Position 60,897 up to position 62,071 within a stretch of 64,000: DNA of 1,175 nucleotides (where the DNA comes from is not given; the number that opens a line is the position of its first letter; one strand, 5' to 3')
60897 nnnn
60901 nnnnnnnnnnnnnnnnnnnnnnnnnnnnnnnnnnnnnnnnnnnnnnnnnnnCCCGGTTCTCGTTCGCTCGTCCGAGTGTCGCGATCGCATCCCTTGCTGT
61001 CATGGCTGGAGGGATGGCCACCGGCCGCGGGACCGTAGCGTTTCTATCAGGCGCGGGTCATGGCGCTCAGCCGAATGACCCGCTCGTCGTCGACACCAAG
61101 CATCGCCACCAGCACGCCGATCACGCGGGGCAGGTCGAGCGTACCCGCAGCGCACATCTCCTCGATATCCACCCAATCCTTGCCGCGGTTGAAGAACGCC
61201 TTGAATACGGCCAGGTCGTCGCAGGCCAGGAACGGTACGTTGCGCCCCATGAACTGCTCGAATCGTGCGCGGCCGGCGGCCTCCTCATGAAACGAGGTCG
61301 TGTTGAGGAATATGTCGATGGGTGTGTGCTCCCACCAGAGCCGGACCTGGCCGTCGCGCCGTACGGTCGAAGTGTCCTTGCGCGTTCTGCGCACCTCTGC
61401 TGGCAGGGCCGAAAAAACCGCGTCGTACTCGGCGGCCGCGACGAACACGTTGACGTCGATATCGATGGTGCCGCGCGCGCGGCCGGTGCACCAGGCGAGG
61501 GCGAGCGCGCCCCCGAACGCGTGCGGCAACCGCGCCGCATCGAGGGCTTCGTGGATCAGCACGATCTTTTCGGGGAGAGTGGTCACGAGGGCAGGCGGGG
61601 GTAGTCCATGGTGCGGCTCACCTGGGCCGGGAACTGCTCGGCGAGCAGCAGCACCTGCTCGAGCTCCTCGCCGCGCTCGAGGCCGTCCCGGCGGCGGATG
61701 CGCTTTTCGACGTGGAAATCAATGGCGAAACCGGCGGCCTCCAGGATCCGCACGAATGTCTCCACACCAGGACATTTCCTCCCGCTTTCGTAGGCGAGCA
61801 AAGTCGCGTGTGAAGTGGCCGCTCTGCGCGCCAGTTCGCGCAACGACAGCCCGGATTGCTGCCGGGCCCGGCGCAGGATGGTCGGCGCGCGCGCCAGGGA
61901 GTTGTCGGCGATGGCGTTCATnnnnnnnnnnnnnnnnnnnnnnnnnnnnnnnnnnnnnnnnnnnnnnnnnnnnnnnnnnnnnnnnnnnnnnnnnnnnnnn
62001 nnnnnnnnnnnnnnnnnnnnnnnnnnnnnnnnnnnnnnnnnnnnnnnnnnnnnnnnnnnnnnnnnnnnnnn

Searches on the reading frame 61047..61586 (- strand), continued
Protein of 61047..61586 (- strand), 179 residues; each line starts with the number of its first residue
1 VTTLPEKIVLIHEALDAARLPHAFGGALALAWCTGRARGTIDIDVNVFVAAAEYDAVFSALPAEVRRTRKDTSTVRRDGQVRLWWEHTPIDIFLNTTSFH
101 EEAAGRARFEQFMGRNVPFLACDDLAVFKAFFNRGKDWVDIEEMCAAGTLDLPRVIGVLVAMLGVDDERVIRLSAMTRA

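Call 79: search_protein_families(library=pfam, proteins=[P0125, P0127, P0219, P0252], max_evalue=0.01)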
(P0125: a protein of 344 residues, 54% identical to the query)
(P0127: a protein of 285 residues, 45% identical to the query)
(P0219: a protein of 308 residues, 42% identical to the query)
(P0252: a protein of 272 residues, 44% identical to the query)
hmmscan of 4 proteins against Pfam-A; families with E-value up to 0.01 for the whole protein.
P0125 (344 aa): 3 families
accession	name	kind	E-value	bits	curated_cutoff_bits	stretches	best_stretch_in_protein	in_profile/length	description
PF13676.11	TIR_2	-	2.3e-28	99.6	28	1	8-139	1-122/122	TIR domain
PF19502.5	DUF6036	-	0.00014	22.1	23.6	1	194-324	29-133/164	Nucleotidyltransferase of unknown function (DUF6036)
PF01582.25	TIR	-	0.00041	20.6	21.3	1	14-73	10-71/179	TIR domain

P0127 (285 aa): 6 families
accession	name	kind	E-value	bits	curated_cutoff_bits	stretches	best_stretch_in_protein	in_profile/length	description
PF01381.28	HTH_3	-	2.5e-13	50.3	23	1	7-57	1-51/55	Helix-turn-helix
PF13560.12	HTH_31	-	3.1e-11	43.8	27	1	4-55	3-55/64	Helix-turn-helix domain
PF12844.13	HTH_19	-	4.1e-07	30.3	30.2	1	6-51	3-48/64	Helix-turn-helix domain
PF08843.17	AbiEii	-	0.00012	22.5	22.5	0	124-171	12-57/238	Nucleotidyl transferase AbiEii toxin, Type IV TA system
PF13443.12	HTH_26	-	0.0034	18.1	22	1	7-55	2-51/63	Cro/C1-type HTH DNA-binding domain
PF22495.2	HTH_92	-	0.0042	16.8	27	1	8-42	1-35/45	RsaL-like HTH domain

P0219 (308 aa): 2 families
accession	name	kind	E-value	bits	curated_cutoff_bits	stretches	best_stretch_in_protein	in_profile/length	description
PF08843.17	AbiEii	-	6.8e-07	29.9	22.5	1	156-286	16-179/238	Nucleotidyl transferase AbiEii toxin, Type IV TA system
PF14907.12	NTP_transf_5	-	0.00049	20.2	31.2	1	132-256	51-185/249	Uncharacterised nucleotidyltransferase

P0252 (272 aa): 0 families

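Call 84: search_protein_families(library=pfam, alignment_id=A7, max_evalue=0.00001)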
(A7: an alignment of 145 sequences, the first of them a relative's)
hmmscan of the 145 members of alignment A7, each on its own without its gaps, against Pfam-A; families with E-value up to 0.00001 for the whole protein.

A. member 1, L026:247-1896:- (549 aa): 1 family
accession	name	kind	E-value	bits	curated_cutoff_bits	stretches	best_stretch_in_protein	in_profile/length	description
PF00144.29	Beta-lactamase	-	3.8e-29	102.3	27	1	236-527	3-307/329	Beta-lactamase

B. families by the number of members that match (of 145 scanned): 144 families (the first 25 are shown)
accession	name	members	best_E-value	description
PF13561.12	adh_short_C2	3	6.2e-62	Enoyl-(Acyl carrier protein) reductase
PF00296.26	Bac_luciferase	3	5.4e-61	Luciferase-like monooxygenase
PF00106.31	adh_short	3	6.5e-55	short chain dehydrogenase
PF00440.29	TetR_N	3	3.9e-21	Bacterial regulatory proteins, tetR family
PF08659.16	KR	3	2.6e-16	KR domain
PF00149.33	Metallophos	3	1.7e-11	Calcineurin-like phosphoesterase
PF00171.27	Aldedh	2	2.1e-123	Aldehyde dehydrogenase family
PF07690.21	MFS_1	2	1.5e-69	Major Facilitator Superfamily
PF00593.30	TonB_dep_Rec_b-barrel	2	2.6e-39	TonB dependent receptor-like, beta-barrel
PF02585.22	PIG-L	2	4.7e-30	GlcNAc-PI de-N-acetylase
PF12850.12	Metallophos_2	2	1.1e-25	Calcineurin-like phosphoesterase superfamily domain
PF02678.22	Pirin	2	1e-23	Pirin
PF00702.32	Hydrolase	2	1.4e-23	haloacid dehalogenase-like hydrolase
PF03449.20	GreA_GreB_N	2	8.1e-23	Transcription elongation factor, N-terminal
PF01636.29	APH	2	3e-21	Phosphotransferase enzyme family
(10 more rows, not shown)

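Call 85: search_protein_families(library=padloc, alignment_id=A7, max_evalue=1e-10)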
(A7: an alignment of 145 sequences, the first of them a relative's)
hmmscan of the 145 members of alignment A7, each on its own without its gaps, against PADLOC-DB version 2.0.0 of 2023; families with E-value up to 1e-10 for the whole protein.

A. member 1, L026:247-1896:- (549 aa): 0 families

B. families by the number of members that match (of 145 scanned): 8 families
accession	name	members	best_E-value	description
PDLC01094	C3a206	1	2.6e-69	TAP-like protein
PDLC04135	mad3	1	2.3e-29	mads_3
PDLC03398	REase_II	1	4.1e-28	Type II nicking endonuclease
PDLC04134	mad2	1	3.3e-24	mads_2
PDLC01078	C3a156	1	6.3e-24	oxidoreductase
PDLC04140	mad8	1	1.3e-13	mads_8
PDLC02759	SspA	1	2.8e-11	SspA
PDLC02657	DndA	1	6.1e-11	DndA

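Call 91: search_dna_similar(query=window:61047-61586:-, collection=plasmids, mode=protein, max_rows=12)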
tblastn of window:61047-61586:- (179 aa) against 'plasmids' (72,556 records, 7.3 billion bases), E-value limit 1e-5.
No match.

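Call 92: search_dna_similar(query=window:61047-61586:-, collection=phages, mode=protein, max_rows=10, max_evalue=0.001)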
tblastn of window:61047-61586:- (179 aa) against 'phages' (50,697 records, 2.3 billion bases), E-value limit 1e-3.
No match.

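Call 93: fold_search(model_id=the predicted structure, library=viral)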
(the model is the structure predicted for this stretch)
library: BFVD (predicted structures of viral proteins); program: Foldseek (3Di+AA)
matches with E <= 10: 481; with E <= 0.001: 11
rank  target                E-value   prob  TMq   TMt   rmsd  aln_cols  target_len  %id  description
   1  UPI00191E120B         1.0e-05  1.00  0.54  0.54   4.9       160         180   18  (no name look-up for this kind of identifier)
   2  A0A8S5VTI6            6.9e-05  1.00  0.49  0.49   9.7       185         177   16  (no name in the UniProt tables at hand)
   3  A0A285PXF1            1.8e-04  0.99  0.32  0.32  11.8       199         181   15  Uncharacterized protein [Cedratvirus lausannensis]
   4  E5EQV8                2.7e-04  1.00  0.51  0.52   4.9       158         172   18  (no name in the UniProt tables at hand)
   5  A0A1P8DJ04            2.7e-04  1.00  0.50  0.60   4.7       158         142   20  (no name in the UniProt tables at hand)
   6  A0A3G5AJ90            2.7e-04  1.00  0.46  0.19   9.4       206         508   13  DUF7275 domain-containing protein [Sylvanvirus sp.]
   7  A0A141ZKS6            3.8e-04  1.00  0.46  0.21   9.2       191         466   15  (no name in the UniProt tables at hand)
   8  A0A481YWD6            4.3e-04  1.00  0.41  0.36   8.6       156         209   14  LicD family protein [Marseillevirus LCMAC201]
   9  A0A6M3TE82            4.5e-04  1.00  0.38  0.34  11.6       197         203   13  (no name in the UniProt tables at hand)
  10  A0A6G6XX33            6.4e-04  1.00  0.45  0.30   7.7       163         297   10  (no name in the UniProt tables at hand)
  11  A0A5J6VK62            7.2e-04  1.00  0.45  0.44   4.3       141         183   12  LicD family protein [Megaviridae environmental sample]
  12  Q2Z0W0                1.2e-03  1.00  0.42  0.45  12.2       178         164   12  Uncharacterized protein [Pseudomonas phage EL]
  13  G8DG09                1.6e-03  1.00  0.42  0.30   6.1       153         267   13  (no name in the UniProt tables at hand)
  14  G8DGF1                1.6e-03  1.00  0.45  0.47   6.4       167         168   18  (no name in the UniProt tables at hand)
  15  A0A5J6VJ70            1.7e-03  1.00  0.42  0.17   7.2       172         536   10  Putative poly(A) polymerase catalytic subunit [Megaviridae environmental sample]
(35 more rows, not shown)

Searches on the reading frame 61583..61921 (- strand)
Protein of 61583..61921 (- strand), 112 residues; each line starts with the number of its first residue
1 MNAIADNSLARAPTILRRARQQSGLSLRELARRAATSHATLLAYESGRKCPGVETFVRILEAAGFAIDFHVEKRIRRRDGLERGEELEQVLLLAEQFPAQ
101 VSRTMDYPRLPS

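Call 3: search_protein_families(library=pfam, proteins=[window:61583-61921:-], max_evalue=1)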
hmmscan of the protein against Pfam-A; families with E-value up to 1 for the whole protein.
window:61583-61921:- (112 aa): 6 families
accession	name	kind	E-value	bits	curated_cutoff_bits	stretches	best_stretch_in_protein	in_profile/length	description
PF01381.28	HTH_3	-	1.5e-10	41.4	23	1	16-64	1-49/55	Helix-turn-helix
PF13560.12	HTH_31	-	6.3e-10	39.7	27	1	16-65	6-56/64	Helix-turn-helix domain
PF12844.13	HTH_19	-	2.2e-08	34.3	30.2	1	16-65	4-53/64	Helix-turn-helix domain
PF13413.12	HTH_25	-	0.0016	18.7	24.6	1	15-48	1-34/62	Helix-turn-helix domain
PF24250.1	HVO_2718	-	0.21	11.8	30.3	1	15-49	115-149/173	Transcription regulator HVO_2718-like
PF00440.29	TetR_N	-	0.25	11.6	24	1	24-44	16-36/47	Bacterial regulatory proteins, tetR family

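Call 4: search_protein_families(library=padloc, proteins=[window:61583-61921:-], max_evalue=1)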
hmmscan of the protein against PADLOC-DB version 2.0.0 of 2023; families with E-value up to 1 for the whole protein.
window:61583-61921:- (112 aa): 11 families
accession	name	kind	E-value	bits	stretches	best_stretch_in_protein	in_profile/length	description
PDLC03949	RmrA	-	3.5e-07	27.4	1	13-75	4-66/363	-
PDLC03952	RmrA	-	4e-07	27.2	1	12-74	23-85/395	-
PDLC03947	RmrA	-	7.5e-07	26.3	1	10-74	10-74/383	-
PDLC02926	HTH_VI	-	5e-06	24.7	1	15-62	5-52/92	-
PDLC03944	RmrA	-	6.3e-06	23.5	1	16-73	11-68/384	-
PDLC03951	RmrA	-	1.7e-05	22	1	14-73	11-70/400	-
PDLC03954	RmrA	-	4.6e-05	20.5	1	13-73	12-72/380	-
PDLC04142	capH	-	9.1e-05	21.5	1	14-78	9-73/103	capH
PDLC03948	RmrA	-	0.00019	18.5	1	14-75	11-72/397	-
PDLC03946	RmrA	-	0.00042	17.2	1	16-74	7-65/357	-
PDLC03955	RmrA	-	0.003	14.8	1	8-70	17-79/371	-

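Call 5: search_protein_families(library=ncbifam, proteins=[window:61583-61921:-], max_evalue=1)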
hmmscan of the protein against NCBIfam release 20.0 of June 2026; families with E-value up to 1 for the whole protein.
window:61583-61921:- (112 aa): 12 families
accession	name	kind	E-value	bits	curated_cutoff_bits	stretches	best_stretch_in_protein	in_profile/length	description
NF003162.0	PRK04140.1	equivalog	2.4e-05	23.5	263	1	15-63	130-178/317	transcriptional regulator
NF041951.1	phage_RstR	subfamily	2.5e-05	24.5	80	1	15-96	6-87/108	RstR family transcriptional repressor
NF007408.0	PRK09943.1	equivalog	0.00025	20.7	211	1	15-67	11-63/185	HTH-type transcriptional regulator PuuR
TIGR03070.1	couple_hipB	subfamily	0.00031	20.6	71.65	1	15-66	6-57/58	type II toxin-antitoxin system Y4mF family antitoxin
NF041677.1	trans_regClgR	equivalog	0.0012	18.9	170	1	15-63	12-60/113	transcriptional regulator ClgR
NF007271.0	PRK09726.1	equivalog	0.0031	17.5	79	1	16-66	17-67/88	type II toxin-antitoxin system antitoxin HipB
TIGR00270.2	TIGR00270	equivalog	0.0097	15.7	110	1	15-62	79-125/159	multiprotein bridging factor aMBF1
NF006015.0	PRK08154.1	subfamily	0.018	14.2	204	1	13-69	32-88/314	anaerobic benzoate catabolism transcriptional regulator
TIGR03830.1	CxxCG_CxxCG_HTH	subfamily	0.026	14.3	61.8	1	13-51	67-105/127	type II TA system antitoxin MqsA family protein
NF045644.1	TransRegBhcR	equivalog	0.063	12.5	350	1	7-41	23-57/267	HTH-type transcriptional regulator BhcR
NF047542.1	telomere_Tap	equivalog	0.079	11.6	600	1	13-61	19-70/695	telomere-associated protein Tap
NF007481.0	PRK10072.1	equivalog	0.13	12.8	110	1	12-53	34-75/96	HTH-type transcriptional regulator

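Call 30: find_homologous_proteins(query=window:61583-61921:-)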
Query window:61583-61921:- (112 aa): 204 proteins with E <= 0.001 among 323 candidates; the best 120 are listed.
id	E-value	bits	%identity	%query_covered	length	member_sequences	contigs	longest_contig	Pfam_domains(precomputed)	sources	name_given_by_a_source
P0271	4.4e-62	224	96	100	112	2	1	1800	PF12844.14,PF01381.29,PF13560.13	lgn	-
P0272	8.2e-47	175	77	95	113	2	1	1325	PF12844.14,PF01381.29,PF13560.13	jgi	jgi:transcriptional regulator with XRE-family HTH domain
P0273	1.1e-41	159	78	87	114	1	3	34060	PF12844.14,PF01381.29,PF13560.13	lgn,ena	-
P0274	7.2e-41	156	71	96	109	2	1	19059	PF12844.14,PF01381.29,PF13560.13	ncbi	ncbi:MAG: helix-turn-helix domain-containing protein [Pseudomonadales bacterium]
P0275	2.1e-38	148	76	76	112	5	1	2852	PF12844.14,PF01381.29,PF13560.13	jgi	jgi:transcriptional regulator with XRE-family HTH domain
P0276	6.1e-38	147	65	99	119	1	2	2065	PF12844.14,PF01381.29,PF13560.13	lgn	-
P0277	8.7e-37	143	68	91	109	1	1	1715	PF12844.14,PF01381.29,PF13560.13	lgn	-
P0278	1.8e-36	142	68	89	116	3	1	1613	PF12844.14,PF01381.29,PF13560.13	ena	-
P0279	6.3e-36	140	63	98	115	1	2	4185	PF12844.14,PF01381.29,PF13560.13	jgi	jgi:transcriptional regulator with XRE-family HTH domain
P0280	6.5e-36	140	66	92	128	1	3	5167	PF12844.14,PF01381.29,PF13560.13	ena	-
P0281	6.7e-36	140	66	92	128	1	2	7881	PF12844.14,PF01381.29,PF13560.13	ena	-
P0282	1.0e-35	140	65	90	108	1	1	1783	PF12844.14,PF01381.29,PF13560.13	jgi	jgi:transcriptional regulator with XRE-family HTH domain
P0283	1.3e-35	139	67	92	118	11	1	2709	PF12844.14,PF01381.29,PF13560.13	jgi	jgi:transcriptional regulator with XRE-family HTH domain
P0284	3.5e-35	138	62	98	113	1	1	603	PF12844.14,PF01381.29,PF13560.13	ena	-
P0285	6.6e-35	137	71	82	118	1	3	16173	PF12844.14,PF01381.29,PF13560.13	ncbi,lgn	-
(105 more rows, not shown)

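Call 63: search_solved_structures(query=A2, max_evalue=1, show_alignments=1)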
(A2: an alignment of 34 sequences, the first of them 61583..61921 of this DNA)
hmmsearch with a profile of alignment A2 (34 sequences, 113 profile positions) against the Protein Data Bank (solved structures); distinct sequences matched with E-value up to 1: 66 (the best 60 are shown).
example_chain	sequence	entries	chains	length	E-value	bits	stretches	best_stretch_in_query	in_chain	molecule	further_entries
8tac_A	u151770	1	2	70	1e-05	28.6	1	7-62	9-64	DBP48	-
9u9g_A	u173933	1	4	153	1.5e-05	28.1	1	10-78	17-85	XRE family transcriptional regulator, HipB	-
8ezt_A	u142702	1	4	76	3.7e-05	26.9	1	10-70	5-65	HipB(Lp)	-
4yg1_A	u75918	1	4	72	0.00013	25.1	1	8-67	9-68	Antitoxin HipB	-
5k98_B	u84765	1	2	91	0.00015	24.9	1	8-69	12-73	Antitoxin HipB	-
2wiu_B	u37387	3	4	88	0.00016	24.8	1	8-68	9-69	HTH-TYPE TRANSCRIPTIONAL REGULATOR HIPB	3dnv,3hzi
4yg4_A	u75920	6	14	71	0.00017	24.7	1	10-67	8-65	Antitoxin HipB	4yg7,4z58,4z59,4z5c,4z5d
1y9q_A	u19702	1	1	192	0.00017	24.7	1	8-62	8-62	transcriptional regulator, HTH_3 family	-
4z5h_A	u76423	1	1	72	0.00018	24.6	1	10-67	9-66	Antitoxin HipB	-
6af3_B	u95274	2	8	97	0.00037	23.6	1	8-67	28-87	HigA antitoxin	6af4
6jq1_A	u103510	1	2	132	0.00037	23.6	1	10-67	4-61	Transcriptional regulator, XRE family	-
3qq6_A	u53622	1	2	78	0.00067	22.8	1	5-68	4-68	HTH-type transcriptional regulator sinR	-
6rnz_A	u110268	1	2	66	0.00077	22.6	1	12-67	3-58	HTH-type transcriptional regulator DdrOC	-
5woq_A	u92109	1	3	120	0.0012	22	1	8-68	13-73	Transcriptional regulator ClgR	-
2l49_A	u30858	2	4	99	0.0026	20.9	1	11-65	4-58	C protein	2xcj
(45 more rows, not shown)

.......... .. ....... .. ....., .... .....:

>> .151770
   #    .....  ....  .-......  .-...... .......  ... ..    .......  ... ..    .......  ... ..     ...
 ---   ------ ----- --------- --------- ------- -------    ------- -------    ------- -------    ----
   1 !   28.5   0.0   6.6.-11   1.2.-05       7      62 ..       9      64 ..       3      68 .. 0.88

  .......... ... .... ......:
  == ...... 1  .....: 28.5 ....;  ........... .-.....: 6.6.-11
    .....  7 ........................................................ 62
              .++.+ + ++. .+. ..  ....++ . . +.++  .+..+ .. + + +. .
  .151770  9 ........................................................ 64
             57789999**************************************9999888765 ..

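Call 64: search_protein_families(library=phrogs, proteins=[window:61583-61921:-], max_evalue=0.1)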
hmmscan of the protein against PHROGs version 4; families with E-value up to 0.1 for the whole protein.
window:61583-61921:- (112 aa): 16 families
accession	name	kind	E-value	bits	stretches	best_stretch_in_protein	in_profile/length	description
phrog_2439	-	transcription regulation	4.7e-08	33.3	1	11-74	7-70/367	transcriptional regulator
phrog_8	-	transcription regulation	5.7e-06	27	1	15-62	162-207/346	transcriptional regulator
phrog_3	-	transcription regulation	8.5e-06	26.8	1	14-68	91-141/430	transcriptional repressor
phrog_2104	-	unknown function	6.2e-05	24.1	1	14-54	42-82/103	-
phrog_1373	-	transcription regulation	8.4e-05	23.6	1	15-74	67-126/166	transcriptional regulator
phrog_24325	-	transcription regulation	0.00014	23.2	1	14-79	55-121/133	transcriptional regulator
phrog_4836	-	transcription regulation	0.00071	20.2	1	14-65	78-129/194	CII-like regulator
phrog_9908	-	DNA, RNA and nucleotide metabolism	0.004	17.3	0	14-61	16-63/282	DNA binding protein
phrog_7241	-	transcription regulation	0.0041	18.2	1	3-68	54-118/122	transcriptional regulator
phrog_6962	-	unknown function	0.0046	18.2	1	15-63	5-53/73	-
phrog_2328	-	transcription regulation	0.0048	17.7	1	16-67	20-71/128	transcriptional repressor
phrog_38027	-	transcription regulation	0.013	16.5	1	11-61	68-118/143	transcriptional repressor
phrog_5823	-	transcription regulation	0.021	15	1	16-59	11-55/404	transcriptional regulator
phrog_147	-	transcription regulation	0.024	16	1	16-65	9-59/100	transcriptional regulator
phrog_2967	-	transcription regulation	0.027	15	1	15-51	14-50/225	transcriptional regulator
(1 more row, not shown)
